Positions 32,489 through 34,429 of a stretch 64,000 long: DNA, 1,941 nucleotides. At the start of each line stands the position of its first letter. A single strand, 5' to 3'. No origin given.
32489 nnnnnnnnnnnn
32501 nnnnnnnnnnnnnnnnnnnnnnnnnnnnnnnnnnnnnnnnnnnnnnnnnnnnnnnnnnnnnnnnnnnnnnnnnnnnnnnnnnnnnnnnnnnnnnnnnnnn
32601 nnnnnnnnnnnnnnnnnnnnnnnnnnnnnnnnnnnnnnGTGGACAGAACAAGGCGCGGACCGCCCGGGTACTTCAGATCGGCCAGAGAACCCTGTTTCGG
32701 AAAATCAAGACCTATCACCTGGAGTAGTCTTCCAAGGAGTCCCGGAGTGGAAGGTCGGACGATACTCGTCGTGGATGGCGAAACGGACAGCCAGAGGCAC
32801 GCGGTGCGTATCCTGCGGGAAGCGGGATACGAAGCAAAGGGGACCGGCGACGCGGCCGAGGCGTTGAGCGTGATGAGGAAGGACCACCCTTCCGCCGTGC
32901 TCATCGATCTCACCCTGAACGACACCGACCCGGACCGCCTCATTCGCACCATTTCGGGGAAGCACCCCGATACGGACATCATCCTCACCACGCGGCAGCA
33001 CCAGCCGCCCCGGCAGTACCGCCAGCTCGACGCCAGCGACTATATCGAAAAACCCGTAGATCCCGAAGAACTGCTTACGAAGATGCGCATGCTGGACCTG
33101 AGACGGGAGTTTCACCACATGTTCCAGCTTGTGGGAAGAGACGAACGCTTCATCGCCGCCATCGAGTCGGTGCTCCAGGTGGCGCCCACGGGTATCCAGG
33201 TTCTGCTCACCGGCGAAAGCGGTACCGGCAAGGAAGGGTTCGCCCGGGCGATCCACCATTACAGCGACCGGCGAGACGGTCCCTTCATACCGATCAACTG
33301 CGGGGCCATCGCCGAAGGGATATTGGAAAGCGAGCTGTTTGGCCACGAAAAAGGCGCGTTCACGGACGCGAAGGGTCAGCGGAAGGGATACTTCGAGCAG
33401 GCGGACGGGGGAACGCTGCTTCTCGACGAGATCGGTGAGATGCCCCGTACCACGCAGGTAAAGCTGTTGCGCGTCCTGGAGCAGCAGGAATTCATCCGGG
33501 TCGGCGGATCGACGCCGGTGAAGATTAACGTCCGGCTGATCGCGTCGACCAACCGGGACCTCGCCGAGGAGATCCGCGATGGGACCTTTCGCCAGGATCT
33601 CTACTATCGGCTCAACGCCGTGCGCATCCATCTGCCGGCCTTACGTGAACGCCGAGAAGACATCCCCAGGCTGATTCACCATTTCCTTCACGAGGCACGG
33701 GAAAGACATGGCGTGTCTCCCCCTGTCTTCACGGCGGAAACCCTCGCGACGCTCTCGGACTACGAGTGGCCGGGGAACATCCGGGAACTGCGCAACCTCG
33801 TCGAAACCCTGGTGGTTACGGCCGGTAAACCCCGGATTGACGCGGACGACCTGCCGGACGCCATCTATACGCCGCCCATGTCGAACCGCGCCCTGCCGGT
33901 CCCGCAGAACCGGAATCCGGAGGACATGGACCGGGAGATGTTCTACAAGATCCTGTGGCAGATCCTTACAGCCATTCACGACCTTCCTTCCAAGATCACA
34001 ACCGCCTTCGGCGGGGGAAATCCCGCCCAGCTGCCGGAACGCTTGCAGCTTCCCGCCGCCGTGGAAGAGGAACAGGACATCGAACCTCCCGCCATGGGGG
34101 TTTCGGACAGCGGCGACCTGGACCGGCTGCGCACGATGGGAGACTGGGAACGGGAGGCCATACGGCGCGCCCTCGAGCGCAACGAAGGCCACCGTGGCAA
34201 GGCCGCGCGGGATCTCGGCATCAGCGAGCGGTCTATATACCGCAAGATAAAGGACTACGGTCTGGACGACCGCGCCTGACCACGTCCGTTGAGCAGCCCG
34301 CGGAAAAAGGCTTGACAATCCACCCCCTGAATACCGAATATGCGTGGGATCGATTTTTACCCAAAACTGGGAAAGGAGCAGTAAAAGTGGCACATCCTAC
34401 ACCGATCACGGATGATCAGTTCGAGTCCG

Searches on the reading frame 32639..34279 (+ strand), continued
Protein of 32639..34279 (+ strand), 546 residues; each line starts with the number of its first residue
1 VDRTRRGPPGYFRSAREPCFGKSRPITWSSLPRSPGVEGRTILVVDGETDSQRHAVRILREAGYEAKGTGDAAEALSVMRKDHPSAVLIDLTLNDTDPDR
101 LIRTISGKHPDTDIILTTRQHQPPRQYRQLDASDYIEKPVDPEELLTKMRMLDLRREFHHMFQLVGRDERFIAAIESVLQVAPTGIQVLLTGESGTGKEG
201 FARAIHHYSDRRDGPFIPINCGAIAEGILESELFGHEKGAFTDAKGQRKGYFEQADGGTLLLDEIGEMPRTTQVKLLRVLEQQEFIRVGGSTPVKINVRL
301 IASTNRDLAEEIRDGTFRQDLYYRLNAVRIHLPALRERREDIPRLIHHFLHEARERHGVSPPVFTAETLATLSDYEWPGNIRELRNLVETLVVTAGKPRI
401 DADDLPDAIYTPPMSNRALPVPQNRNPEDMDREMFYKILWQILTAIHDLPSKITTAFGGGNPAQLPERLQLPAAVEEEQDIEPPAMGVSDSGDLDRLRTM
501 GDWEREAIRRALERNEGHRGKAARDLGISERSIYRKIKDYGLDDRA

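Call 32: find_encoding_contigs(protein=P0156, flank=10000, max_places=1)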
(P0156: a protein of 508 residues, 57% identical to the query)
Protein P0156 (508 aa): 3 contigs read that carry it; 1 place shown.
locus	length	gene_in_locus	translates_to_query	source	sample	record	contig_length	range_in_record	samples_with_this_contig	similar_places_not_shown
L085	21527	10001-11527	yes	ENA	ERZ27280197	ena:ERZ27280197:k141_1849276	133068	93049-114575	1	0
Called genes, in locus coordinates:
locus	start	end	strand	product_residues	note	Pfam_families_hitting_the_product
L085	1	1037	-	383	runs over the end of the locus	PF20510:HgmA_N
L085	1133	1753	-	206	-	PF01557:FAA_hydrolase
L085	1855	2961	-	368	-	PF00903:Glyoxalase (weak), PF13669:Glyoxalase_4 (faint), PF00903:Glyoxalase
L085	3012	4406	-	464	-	PF05787:PhoX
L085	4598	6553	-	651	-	PF20581:DUF6785, PF20580:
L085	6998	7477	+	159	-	-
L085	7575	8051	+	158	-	-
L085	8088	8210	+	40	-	-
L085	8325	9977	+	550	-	PF00072:Response_reg, PF00158:Sigma54_activat, PF13191:AAA_16 (faint), PF14532:Sigma54_activ_2, PF00004:AAA (weak), PF07728:AAA_5, PF25601:AAA_lid_14, PF02954:HTH_8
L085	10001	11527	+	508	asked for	PF00072:Response_reg, PF00158:Sigma54_activat, PF14532:Sigma54_activ_2, PF00004:AAA (weak), PF07728:AAA_5 (weak), PF25601:AAA_lid_14, PF02954:HTH_8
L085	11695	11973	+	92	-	PF01022:HTH_5, PF12840:HTH_20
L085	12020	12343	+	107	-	PF00085:Thioredoxin, PF13098:Thioredoxin_2, PF13905:Thioredoxin_8 (weak)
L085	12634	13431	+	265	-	PF05721:PhyH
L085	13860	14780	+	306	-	PF02881:SRP54_N, PF06414:Zeta_toxin (weak), PF13191:AAA_16 (weak), PF13604:AAA_30, PF00448:SRP54, PF13401:AAA_22 (weak)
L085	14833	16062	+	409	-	PF01041:DegT_DnrJ_EryC1, PF00155:Aminotran_1_2 (weak), PF01053:Cys_Met_Meta_PP (faint), PF01212:Beta_elim_lyase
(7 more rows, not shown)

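Call 33: find_encoding_contigs(protein=P0164, flank=10000, max_places=1)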
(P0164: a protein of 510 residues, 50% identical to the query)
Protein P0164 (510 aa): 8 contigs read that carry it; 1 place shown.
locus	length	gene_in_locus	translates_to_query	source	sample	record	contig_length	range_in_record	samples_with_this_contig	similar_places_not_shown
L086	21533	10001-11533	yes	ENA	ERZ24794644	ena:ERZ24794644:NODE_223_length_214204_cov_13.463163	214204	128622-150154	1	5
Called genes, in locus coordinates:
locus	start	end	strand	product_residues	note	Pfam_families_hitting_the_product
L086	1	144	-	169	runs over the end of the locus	-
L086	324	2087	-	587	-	PF00355:Rieske, PF13806:Rieske_2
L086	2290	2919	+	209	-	PF01022:HTH_5, PF08279:HTH_11 (weak), PF12840:HTH_20, PF13412:HTH_24 (weak), PF21476:PF0610-like_N (weak)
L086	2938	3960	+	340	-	PF00389:2-Hacid_dh (faint), PF02826:2-Hacid_dh_C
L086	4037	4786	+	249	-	PF00106:adh_short, PF08659:KR, PF13561:adh_short_C2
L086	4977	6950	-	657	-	PF20581:DUF6785, PF20580:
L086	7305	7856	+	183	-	-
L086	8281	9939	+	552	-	PF00072:Response_reg, PF00158:Sigma54_activat, PF14532:Sigma54_activ_2, PF00004:AAA (weak), PF07724:AAA_2, PF07728:AAA_5 (weak), PF25601:AAA_lid_14, PF02954:HTH_8, +1 more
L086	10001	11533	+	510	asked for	PF00072:Response_reg, PF00158:Sigma54_activat, PF00493:MCM (faint), PF14532:Sigma54_activ_2, PF07728:AAA_5 (weak), PF25601:AAA_lid_14, PF02954:HTH_8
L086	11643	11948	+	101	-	PF12840:HTH_20, PF01022:HTH_5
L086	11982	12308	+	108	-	PF00085:Thioredoxin, PF00578:AhpC-TSA (weak), PF13098:Thioredoxin_2, PF13728:TraF (weak), PF04756:OST3_OST6 (weak), PF13905:Thioredoxin_8 (weak)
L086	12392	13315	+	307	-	PF02881:SRP54_N, PF00448:SRP54, PF13191:AAA_16 (weak), PF13401:AAA_22 (weak), PF13604:AAA_30 (weak)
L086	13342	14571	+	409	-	PF01041:DegT_DnrJ_EryC1, PF00155:Aminotran_1_2 (weak)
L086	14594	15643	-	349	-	PF01073:3Beta_HSD, PF01370:Epimerase, PF02719:Polysacc_synt_2, PF04321:RmlD_sub_bind, PF05368:NmrA, PF07993:NAD_binding_4, PF16363:GDP_Man_Dehyd, PF13460:NAD_binding_10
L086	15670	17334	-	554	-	PF14052:Caps_assemb_Wzi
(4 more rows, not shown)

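Call 34: find_encoding_contigs(protein=P0161, flank=10000, max_places=1)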
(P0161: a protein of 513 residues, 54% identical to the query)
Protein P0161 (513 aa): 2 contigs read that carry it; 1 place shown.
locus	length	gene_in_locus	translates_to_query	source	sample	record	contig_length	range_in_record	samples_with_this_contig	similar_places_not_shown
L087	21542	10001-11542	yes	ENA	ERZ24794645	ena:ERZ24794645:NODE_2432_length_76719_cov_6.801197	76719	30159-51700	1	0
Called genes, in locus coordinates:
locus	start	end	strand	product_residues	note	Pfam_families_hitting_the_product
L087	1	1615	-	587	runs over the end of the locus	PF00355:Rieske, PF13806:Rieske_2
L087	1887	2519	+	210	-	PF01022:HTH_5 (weak), PF12840:HTH_20, PF13412:HTH_24, PF08220:HTH_DeoR (faint)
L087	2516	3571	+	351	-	PF02826:2-Hacid_dh_C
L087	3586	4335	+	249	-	PF00106:adh_short, PF08659:KR, PF13561:adh_short_C2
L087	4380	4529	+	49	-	-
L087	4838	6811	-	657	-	PF20581:DUF6785, PF20580:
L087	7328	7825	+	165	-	-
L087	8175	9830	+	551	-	PF00072:Response_reg, PF00158:Sigma54_activat, PF01078:Mg_chelatase (faint), PF14532:Sigma54_activ_2, PF07724:AAA_2 (weak), PF07728:AAA_5 (weak), PF25601:AAA_lid_14, PF02954:HTH_8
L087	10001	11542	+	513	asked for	PF00072:Response_reg, PF00158:Sigma54_activat, PF14532:Sigma54_activ_2, PF07728:AAA_5 (weak), PF25601:AAA_lid_14, PF02954:HTH_8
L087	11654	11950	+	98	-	PF12840:HTH_20, PF01022:HTH_5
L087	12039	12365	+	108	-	PF00085:Thioredoxin, PF14595:Thioredoxin_9 (weak), PF13098:Thioredoxin_2, PF13905:Thioredoxin_8 (faint)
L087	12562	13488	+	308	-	PF02881:SRP54_N, PF13191:AAA_16 (weak), PF13604:AAA_30, PF00448:SRP54, PF13401:AAA_22 (weak)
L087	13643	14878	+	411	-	PF00155:Aminotran_1_2 (weak), PF01041:DegT_DnrJ_EryC1, PF01053:Cys_Met_Meta_PP (weak), PF00266:Aminotran_5 (weak), PF01212:Beta_elim_lyase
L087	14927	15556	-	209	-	PF04991:LicD (faint)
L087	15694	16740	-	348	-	PF01073:3Beta_HSD, PF01370:Epimerase, PF02719:Polysacc_synt_2, PF04321:RmlD_sub_bind, PF05368:NmrA, PF07993:NAD_binding_4, PF16363:GDP_Man_Dehyd, PF13460:NAD_binding_10, +1 more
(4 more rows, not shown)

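Call 68: find_encoding_contigs(protein=P0195, flank=8000, max_places=1)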
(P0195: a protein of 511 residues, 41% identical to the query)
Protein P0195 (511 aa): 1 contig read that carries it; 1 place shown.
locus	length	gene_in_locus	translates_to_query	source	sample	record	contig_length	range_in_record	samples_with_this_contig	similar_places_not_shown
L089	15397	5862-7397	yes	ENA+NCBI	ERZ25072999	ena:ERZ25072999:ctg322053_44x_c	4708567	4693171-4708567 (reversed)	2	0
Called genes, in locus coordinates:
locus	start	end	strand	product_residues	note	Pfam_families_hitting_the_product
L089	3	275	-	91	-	?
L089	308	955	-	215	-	-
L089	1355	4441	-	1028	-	PF13205:Big_5, PF01839:FG-GAP (faint), PF13517:FG-GAP_3, PF13205:Big_5 (weak), PF13517:FG-GAP_3, PF13860:FlgD_ig (weak)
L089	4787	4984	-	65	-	PF01632:Ribosomal_L35p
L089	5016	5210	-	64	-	-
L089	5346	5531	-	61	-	PF01165:Ribosomal_S21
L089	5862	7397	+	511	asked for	PF00158:Sigma54_activat, PF14532:Sigma54_activ_2, PF07728:AAA_5, PF25601:AAA_lid_14, PF02954:HTH_8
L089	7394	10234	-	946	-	PF01326:PPDK_N, PF00391:PEP-utilizers, PF02896:PEP-utilizers_C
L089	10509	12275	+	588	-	PF13231:PMT_2 (weak), PF13428:TPR_14 (faint), PF07719:TPR_2 (faint), PF13431:TPR_17 (faint), PF14559:TPR_19 (weak), PF00515:TPR_1 (faint), PF14559:TPR_19 (weak), PF13432:TPR_16 (weak)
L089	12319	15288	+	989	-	PF13432:TPR_16 (faint), PF01564:Spermine_synth, PF13176:TPR_7 (faint), PF13428:TPR_14 (faint), PF00515:TPR_1 (faint), PF07719:TPR_2 (faint), PF13181:TPR_8 (faint), PF13414:TPR_11 (faint), +3 more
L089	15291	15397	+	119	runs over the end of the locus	PF12973:Cupin_7 (weak), PF00190:Cupin_1 (weak), PF05899:Cupin_3 (faint), PF07883:Cupin_2, PF02311:AraC_binding (weak)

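Call 69: find_encoding_contigs(protein=P0188, flank=8000, max_places=1)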
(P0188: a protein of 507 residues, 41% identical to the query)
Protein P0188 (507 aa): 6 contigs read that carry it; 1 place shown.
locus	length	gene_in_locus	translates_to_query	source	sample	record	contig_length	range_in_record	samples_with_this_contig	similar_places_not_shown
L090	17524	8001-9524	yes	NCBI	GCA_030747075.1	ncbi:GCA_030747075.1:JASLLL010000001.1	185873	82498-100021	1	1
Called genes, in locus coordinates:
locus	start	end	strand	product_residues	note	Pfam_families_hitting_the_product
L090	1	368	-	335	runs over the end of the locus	PF00092:VWA, PF06707:DUF1194 (faint), PF13519:VWA_2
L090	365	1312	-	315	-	-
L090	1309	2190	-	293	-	PF01882:DUF58, PF13519:VWA_2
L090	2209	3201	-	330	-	PF20030:bpMoxR, PF07726:AAA_3, PF07728:AAA_5, PF17863:AAA_lid_2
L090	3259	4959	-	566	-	PF00595:PDZ, PF13180:PDZ_2, PF17820:PDZ_6, PF03572:Peptidase_S41, PF28547:CHD_PDZ-protease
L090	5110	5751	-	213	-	PF13513:HEAT_EZ (faint), PF03130:HEAT_PBS (faint), PF02985:HEAT (faint), PF13646:HEAT_2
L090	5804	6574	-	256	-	PF13646:HEAT_2, PF02985:HEAT (faint), PF13646:HEAT_2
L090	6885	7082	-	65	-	PF01632:Ribosomal_L35p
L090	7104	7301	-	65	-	-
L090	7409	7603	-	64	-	PF01165:Ribosomal_S21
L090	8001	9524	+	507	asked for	PF00158:Sigma54_activat, PF14532:Sigma54_activ_2, PF07728:AAA_5, PF25601:AAA_lid_14, PF02954:HTH_8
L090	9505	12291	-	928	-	PF01326:PPDK_N, PF00391:PEP-utilizers, PF02896:PEP-utilizers_C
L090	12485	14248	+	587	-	PF13231:PMT_2 (weak), PF13428:TPR_14 (faint), PF07719:TPR_2 (faint), PF00515:TPR_1 (faint), PF13424:TPR_12 (faint), PF13432:TPR_16, PF14559:TPR_19, PF14559:TPR_19 (weak), +3 more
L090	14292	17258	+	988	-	PF01564:Spermine_synth, PF07719:TPR_2 (faint), PF00515:TPR_1 (faint), PF13181:TPR_8 (faint), PF13414:TPR_11 (faint), PF13431:TPR_17 (faint), PF14559:TPR_19 (faint), PF23914:TPR_CcmH_CycH (weak)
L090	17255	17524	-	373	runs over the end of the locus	PF00180:Iso_dh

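Call 72: search_protein_families(library=ncbifam, proteins=[window:32747-34279:+], max_evalue=1e-10)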
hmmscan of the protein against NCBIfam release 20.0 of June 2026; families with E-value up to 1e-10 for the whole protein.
window:32747-34279:+ (510 aa): 25 families
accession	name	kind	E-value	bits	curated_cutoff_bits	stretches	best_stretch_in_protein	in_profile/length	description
TIGR01818.1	ntrC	equivalog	1.8e-108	363.3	558.6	1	6-380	1-388/463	nitrogen regulation protein NR(I)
NF008469.0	PRK11361.1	equivalog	5e-104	348.6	714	1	4-380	5-397/461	acetoacetate metabolism transcriptional regulator AtoC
NF041552.1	TF_PrdR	equivalog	5.1e-101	338.8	795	1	124-375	265-516/577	sigma-54 dependent transcriptional regulator PrdR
TIGR01817.1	nifA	equivalog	3.3e-99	333.1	528.85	1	114-506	184-529/534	nif-specific transcriptional activator NifA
NF038308.1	RNA_repair_RtcR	equivalog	2e-94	317.4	650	1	127-495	181-502/530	RNA repair transcriptional activator RtcR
TIGR02915.1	PEP_resp_reg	equivalog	2.7e-93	313.3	502.6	1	6-370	1-383/445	PEP-CTERM-box response regulator transcription factor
NF051870.1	NAssimRespRegNtrX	equivalog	7e-93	312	600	1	5-373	3-385/452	nitrogen assimilation response regulator NtrX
NF050807.1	TransRegFlbDCaul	equivalog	9.1e-91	305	750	1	11-373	7-367/454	sigma-54-dependent transcriptional regulator FlbD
NF008176.1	PRK10923.1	equivalog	2.8e-90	303.1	620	1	5-380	5-392/469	nitrogen regulation protein NR(I)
NF003451.0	PRK05022.1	equivalog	7.2e-87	292.2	476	1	119-361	183-425/512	nitric oxide reductase transcriptional regulator NorR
NF007689.0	PRK10365.1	equivalog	1.6e-86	290.8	760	1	5-379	7-392/441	sigma-54-dependent response regulator transcription factor ZraR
TIGR02329.1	propionate_PrpR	equivalog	3.4e-83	280.1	499.2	1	123-358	209-449/526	propionate catabolism operon regulatory protein PrpR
NF011953.0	PRK15424.1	equivalog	1.6e-82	277.9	703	1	119-357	212-463/538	propionate catabolism operon regulatory protein PrpR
TIGR02974.1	phageshock_pspF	equivalog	1.7e-82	277.3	443.55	1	128-500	1-332/336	phage shock protein operon transcriptional activator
NF011695.0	PRK15115.1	equivalog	2.1e-81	273.9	763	1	6-369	9-378/445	two-component system response regulator GlrR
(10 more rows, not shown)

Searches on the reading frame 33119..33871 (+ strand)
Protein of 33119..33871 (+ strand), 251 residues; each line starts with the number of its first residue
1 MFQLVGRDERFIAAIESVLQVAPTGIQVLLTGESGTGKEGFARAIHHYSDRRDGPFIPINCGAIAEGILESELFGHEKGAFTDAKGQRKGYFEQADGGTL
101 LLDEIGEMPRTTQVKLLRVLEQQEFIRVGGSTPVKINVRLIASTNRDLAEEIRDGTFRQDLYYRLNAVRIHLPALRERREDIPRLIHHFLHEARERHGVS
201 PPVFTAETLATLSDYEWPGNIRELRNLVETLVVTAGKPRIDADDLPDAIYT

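Call 75: search_protein_representatives(protein=window:33119-33871:+)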
Query: 251 residues. Proteins with E-value up to 0.001 (for the whole library): 187727; up to 1e-10: 149229; up to 1e-30: 83355. The best 150 are listed.
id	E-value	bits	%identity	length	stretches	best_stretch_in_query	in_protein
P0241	2.7e-144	495.5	46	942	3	21-235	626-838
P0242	2.8e-132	456.1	41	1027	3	13-230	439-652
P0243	4.1e-124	429.4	46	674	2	4-245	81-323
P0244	2.0e-123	427.2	50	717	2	18-246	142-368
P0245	3.1e-120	416.7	50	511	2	2-234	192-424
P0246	6.1e-119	412.5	46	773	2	4-244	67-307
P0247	3.6e-118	410.0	46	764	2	9-236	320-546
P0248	1.7e-117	407.7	46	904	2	3-239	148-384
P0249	1.9e-114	397.7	48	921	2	5-243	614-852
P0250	3.0e-113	393.8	45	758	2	12-239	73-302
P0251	1.3e-110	385.2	43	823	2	18-233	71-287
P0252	3.2e-108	377.4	42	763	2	4-240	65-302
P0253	9.5e-107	372.6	42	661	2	4-245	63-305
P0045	1.7e-102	358.6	43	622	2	13-247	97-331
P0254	3.1e-102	357.8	43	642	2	6-245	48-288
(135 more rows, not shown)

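Call 77: search_protein_families(library=pfam, proteins=[P0241, P0242, P0243, P0244, P0248], max_evalue=1e-8)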
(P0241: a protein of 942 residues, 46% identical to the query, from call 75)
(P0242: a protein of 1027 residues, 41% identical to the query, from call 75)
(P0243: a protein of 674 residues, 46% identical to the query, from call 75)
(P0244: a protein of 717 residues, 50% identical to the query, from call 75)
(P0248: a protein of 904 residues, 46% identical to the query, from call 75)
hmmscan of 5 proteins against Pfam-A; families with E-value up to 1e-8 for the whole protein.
P0241 (942 aa): 7 families
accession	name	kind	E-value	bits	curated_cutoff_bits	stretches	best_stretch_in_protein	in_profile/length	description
PF00158.32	Sigma54_activat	-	6.4e-155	511.2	20.2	3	607-773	2-167/168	Sigma-54 interaction domain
PF14532.12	Sigma54_activ_2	-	5.8e-59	198.7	25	3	607-778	1-138/138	Sigma-54 interaction domain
PF25601.1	AAA_lid_14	-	3.8e-45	152.1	27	2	779-849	1-71/87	AAA+ ATPase lid domain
PF07728.20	AAA_5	-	2.1e-17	63.9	22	0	630-749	1-123/139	AAA domain (dynein-related subfamily)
PF07724.20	AAA_2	-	1.5e-13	51.6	27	0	55-173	4-130/166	AAA domain (Cdc48 subfamily)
PF00004.35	AAA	-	1.6e-13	51.7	21.2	0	57-185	1-129/131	ATPase family associated with various cellular activities (AAA)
PF01078.27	Mg_chelatase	-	6.2e-09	36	20.3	0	686-732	93-139/207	Magnesium chelatase, subunit ChlI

P0242 (1027 aa): 8 families
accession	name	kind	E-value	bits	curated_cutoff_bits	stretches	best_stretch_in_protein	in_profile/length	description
PF00158.32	Sigma54_activat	-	5.9e-163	537.4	20.2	3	715-880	2-167/168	Sigma-54 interaction domain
PF14532.12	Sigma54_activ_2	-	1.9e-71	239.2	25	3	431-601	1-138/138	Sigma-54 interaction domain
PF16697.10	Yop-YscD_cpl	-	5.7e-29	100.7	33.2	2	330-407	8-87/94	Inner membrane component of T3SS, cytoplasmic domain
PF00498.31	FHA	-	2.6e-25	89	20.7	2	341-404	1-67/67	FHA domain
PF25601.1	AAA_lid_14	-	1.1e-23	83.3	27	1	886-947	1-66/87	AAA+ ATPase lid domain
PF07724.20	AAA_2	-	5.9e-21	75.6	27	0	735-849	3-115/166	AAA domain (Cdc48 subfamily)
PF07728.20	AAA_5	-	2e-16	60.7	22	0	738-856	2-123/139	AAA domain (dynein-related subfamily)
PF00004.35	AAA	-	2.8e-15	57.3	21.2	0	454-589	1-129/131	ATPase family associated with various cellular activities (AAA)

P0243 (674 aa): 7 families
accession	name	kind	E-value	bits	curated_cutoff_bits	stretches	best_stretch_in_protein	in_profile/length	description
PF00158.32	Sigma54_activat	-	4.6e-131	433.6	20.2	2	81-248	1-168/168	Sigma-54 interaction domain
PF14532.12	Sigma54_activ_2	-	5e-51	173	25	2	82-252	1-138/138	Sigma-54 interaction domain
PF25601.1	AAA_lid_14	-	8e-37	125.4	27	2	253-329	1-76/87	AAA+ ATPase lid domain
PF07728.20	AAA_5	-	8.9e-18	65.1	22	0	105-224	2-124/139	AAA domain (dynein-related subfamily)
PF07724.20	AAA_2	-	1.5e-15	58.1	27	0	347-500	5-164/166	AAA domain (Cdc48 subfamily)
PF00004.35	AAA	-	2e-10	41.6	21.2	0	349-481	2-127/131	ATPase family associated with various cellular activities (AAA)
PF01078.27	Mg_chelatase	-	3.7e-10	40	20.3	0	402-465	92-157/207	Magnesium chelatase, subunit ChlI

P0244 (717 aa): 6 families
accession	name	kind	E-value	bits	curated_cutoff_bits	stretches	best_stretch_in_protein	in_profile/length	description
PF00158.32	Sigma54_activat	-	3.7e-133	440.4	20.2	2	129-294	2-167/168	Sigma-54 interaction domain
PF14532.12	Sigma54_activ_2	-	1.8e-44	151.7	25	2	130-299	2-138/138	Sigma-54 interaction domain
PF25601.1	AAA_lid_14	-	1e-40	137.9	27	2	300-380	1-83/87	AAA+ ATPase lid domain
PF07728.20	AAA_5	-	1.8e-18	67.3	22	1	152-271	2-124/139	AAA domain (dynein-related subfamily)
PF07724.20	AAA_2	-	3.1e-13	50.5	27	0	419-548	4-129/166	AAA domain (Cdc48 subfamily)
PF02954.25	HTH_8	-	1.6e-11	44.1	22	1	670-708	3-41/42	Bacterial regulatory protein, Fis family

P0248 (904 aa): 9 families
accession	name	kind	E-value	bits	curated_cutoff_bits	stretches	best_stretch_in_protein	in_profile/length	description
PF00158.32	Sigma54_activat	-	2e-126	418.5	20.2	2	607-771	4-167/168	Sigma-54 interaction domain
PF25601.1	AAA_lid_14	-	2.9e-42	142.8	27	2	777-856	1-81/87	AAA+ ATPase lid domain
PF14532.12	Sigma54_activ_2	-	7.1e-36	123.9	25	2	607-776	3-138/138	Sigma-54 interaction domain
PF18024.7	HTH_50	-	2.3e-14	53.2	27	0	404-449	2-47/50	Helix-turn-helix domain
PF07728.20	AAA_5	-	8.4e-14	52.2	22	0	628-747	2-123/139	AAA domain (dynein-related subfamily)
PF00004.35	AAA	-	4.9e-13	50.1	21.2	0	628-757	1-119/131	ATPase family associated with various cellular activities (AAA)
PF07724.20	AAA_2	-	1.5e-12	48.3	27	0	172-299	5-132/166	AAA domain (Cdc48 subfamily)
PF13191.12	AAA_16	-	3.9e-10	40.9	32.6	0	604-664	2-63/167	AAA ATPase domain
PF00493.29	MCM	-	1.1e-09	38.2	23.3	0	166-272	53-151/224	MCM P-loop domain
